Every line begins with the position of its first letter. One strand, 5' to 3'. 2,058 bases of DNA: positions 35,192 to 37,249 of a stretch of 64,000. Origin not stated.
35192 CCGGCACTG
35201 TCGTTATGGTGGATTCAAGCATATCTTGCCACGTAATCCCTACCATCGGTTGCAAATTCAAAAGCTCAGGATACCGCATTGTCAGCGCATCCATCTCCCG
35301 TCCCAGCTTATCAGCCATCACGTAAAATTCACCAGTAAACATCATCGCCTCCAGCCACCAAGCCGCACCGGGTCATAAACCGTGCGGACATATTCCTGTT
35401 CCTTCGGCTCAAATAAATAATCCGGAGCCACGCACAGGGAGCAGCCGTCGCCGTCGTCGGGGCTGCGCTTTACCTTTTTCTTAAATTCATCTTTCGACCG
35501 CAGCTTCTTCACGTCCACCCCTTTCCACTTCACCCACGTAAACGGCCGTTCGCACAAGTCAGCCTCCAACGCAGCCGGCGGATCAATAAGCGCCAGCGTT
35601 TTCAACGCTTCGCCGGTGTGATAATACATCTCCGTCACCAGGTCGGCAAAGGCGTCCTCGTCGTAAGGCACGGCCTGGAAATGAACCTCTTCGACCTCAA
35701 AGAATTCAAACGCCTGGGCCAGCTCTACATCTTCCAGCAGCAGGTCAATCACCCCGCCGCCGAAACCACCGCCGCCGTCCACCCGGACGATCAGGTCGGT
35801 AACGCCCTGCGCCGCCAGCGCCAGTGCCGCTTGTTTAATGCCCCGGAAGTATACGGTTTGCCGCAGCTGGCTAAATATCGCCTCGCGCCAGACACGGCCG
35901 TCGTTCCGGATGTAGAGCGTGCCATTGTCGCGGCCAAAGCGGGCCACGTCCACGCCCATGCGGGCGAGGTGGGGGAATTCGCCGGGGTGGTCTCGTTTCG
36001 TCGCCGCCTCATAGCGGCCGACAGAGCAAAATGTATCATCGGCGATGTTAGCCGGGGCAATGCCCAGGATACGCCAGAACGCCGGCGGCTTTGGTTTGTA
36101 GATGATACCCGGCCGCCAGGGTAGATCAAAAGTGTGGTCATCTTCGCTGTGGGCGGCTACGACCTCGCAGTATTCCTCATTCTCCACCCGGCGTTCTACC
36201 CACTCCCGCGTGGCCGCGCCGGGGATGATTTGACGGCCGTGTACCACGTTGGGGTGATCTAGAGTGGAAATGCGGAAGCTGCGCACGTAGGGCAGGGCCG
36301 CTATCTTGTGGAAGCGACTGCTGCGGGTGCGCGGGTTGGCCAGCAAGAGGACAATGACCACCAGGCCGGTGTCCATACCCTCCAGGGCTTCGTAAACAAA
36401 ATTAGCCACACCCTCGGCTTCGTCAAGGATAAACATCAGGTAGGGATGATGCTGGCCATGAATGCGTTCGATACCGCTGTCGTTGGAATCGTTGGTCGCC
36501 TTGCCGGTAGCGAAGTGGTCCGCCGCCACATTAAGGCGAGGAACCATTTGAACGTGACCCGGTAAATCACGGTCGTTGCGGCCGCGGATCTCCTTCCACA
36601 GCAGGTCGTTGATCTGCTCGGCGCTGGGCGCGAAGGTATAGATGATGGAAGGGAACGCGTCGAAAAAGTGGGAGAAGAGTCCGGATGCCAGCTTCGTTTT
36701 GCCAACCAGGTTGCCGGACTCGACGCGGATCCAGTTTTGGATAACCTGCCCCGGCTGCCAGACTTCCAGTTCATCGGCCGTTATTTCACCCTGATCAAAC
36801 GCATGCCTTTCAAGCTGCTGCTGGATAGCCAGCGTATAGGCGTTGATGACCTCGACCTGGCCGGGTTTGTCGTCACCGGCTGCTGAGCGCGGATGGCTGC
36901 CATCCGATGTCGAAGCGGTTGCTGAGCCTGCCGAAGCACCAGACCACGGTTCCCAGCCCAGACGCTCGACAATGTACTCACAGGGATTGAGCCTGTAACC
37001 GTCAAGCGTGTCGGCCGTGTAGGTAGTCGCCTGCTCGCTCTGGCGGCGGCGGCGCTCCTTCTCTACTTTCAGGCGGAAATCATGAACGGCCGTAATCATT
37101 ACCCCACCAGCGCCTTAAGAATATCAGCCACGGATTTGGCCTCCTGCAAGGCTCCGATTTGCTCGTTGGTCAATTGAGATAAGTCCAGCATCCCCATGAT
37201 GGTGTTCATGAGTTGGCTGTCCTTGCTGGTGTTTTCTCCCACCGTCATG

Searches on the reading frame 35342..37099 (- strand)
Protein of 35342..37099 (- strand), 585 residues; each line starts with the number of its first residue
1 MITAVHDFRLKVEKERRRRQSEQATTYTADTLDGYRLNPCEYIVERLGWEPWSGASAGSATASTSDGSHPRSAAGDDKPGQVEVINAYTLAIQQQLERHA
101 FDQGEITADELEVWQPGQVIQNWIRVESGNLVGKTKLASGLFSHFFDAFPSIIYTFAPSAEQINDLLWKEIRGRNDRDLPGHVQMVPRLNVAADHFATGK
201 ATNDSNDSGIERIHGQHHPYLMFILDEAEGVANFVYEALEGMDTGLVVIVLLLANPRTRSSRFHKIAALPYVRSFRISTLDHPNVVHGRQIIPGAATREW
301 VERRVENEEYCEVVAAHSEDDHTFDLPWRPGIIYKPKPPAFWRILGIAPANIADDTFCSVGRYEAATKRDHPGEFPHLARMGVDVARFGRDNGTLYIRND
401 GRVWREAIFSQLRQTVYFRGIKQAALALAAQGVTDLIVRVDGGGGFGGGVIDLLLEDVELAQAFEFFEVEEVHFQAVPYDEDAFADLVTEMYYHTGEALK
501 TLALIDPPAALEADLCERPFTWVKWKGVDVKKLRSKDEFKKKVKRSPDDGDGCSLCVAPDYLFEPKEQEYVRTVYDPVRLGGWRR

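Call 38: search_protein_families(library=phrogs, proteins=[window:35342-37099:-], max_evalue=0.00001)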
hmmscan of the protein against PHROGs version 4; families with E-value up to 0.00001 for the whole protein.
window:35342-37099:- (585 aa): 1 family
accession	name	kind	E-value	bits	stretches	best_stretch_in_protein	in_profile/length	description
phrog_2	-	head and packaging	5.2e-11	43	1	112-562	272-594/807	terminase large subunit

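Call 51: search_dna_similar(query=window:35342-37099:-, collection=phages, mode=protein, max_evalue=0.00001, max_rows=15)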
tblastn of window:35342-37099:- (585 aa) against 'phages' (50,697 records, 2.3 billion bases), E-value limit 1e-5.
Records with a match: 232; places in all: 232; records where one place covers at least 80% of the query: 0.
Best place of each record, by identity: <60% 232.
By first word of the organism name: Salinibacter 184; Arthrobacter 29; Streptomyces 7; Bacillus 4; Enterococcus 3; Caudoviricetes 2; Bacteriophage 1; Parageobacillus 1; Stenotrophomonas 1.
By host as written in the record: Salinibacter ruber M8 184; Arthrobacter sp. ATCC 21022 26; Streptomyces lividans JI 1326 4; Arthrobacter globiformis B-2979 3; - 2; Streptomyces scabiei RL-34 2; Bacillus thuringiensis BGSC 4AJ1 2; Bacillus thuringiensis VKM B-83 2; and 6 more.
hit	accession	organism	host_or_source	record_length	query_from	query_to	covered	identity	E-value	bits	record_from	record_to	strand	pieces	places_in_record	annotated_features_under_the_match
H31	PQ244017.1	Arthrobacter phage Amavida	Arthrobacter sp. ATCC 21022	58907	126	426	51%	26.6%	1e-16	90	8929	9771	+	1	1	24: terminase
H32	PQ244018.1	Arthrobacter phage Heylee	Arthrobacter sp. ATCC 21022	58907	126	426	51%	26.6%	1e-16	90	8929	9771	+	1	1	24: terminase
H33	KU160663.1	Arthrobacter phage Rings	Arthrobacter sp. ATCC 21022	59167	126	426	51%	26.6%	1e-16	90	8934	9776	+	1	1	21: terminase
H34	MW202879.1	Caudoviricetes sp.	Manatee Spring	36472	124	416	50%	27.1%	3e-10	69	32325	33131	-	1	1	terminase large subunit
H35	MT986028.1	Arthrobacter phage Thunderclap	Arthrobacter sp. ATCC 21022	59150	126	403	48%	27.4%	7e-17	91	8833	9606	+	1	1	22: terminase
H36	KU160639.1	Arthrobacter phage Anansi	Arthrobacter sp. ATCC 21022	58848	126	403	48%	27.4%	7e-17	91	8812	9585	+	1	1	22: terminase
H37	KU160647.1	Arthrobacter phage Gorgeous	Arthrobacter sp. ATCC 21022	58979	126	403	48%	27.4%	7e-17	91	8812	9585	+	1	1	22: terminase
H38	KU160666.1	Arthrobacter phage SorJuana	Arthrobacter sp. ATCC 21022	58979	126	403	48%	27.4%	7e-17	91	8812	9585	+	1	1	22: terminase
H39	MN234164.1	Arthrobacter phage Yeezus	Arthrobacter sp. ATCC 21022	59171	126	403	48%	27.4%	7e-17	91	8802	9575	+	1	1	21: terminase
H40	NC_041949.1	Arthrobacter phage Amigo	Arthrobacter sp. ATCC 21022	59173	126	403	48%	27.4%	7e-17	91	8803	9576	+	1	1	22: terminase large subunit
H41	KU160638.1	Arthrobacter phage Amigo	Arthrobacter sp. ATCC 21022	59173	126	403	48%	27.4%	7e-17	91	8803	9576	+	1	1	22: terminase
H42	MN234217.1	Arthrobacter phage Ichor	Arthrobacter sp. ATCC 21022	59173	126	403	48%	27.4%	7e-17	91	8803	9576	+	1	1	21: terminase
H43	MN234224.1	Arthrobacter phage Jaek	Arthrobacter sp. ATCC 21022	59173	126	403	48%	27.4%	7e-17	91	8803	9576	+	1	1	21: terminase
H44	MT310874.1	Arthrobacter phage Boersma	Arthrobacter sp. ATCC 21022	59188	126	403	48%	27.4%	7e-17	91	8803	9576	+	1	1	23: terminase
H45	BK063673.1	Caudoviricetes sp. vir525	Methanosarcinales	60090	132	410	48%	27.2%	3e-15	86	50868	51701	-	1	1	terminase large subunit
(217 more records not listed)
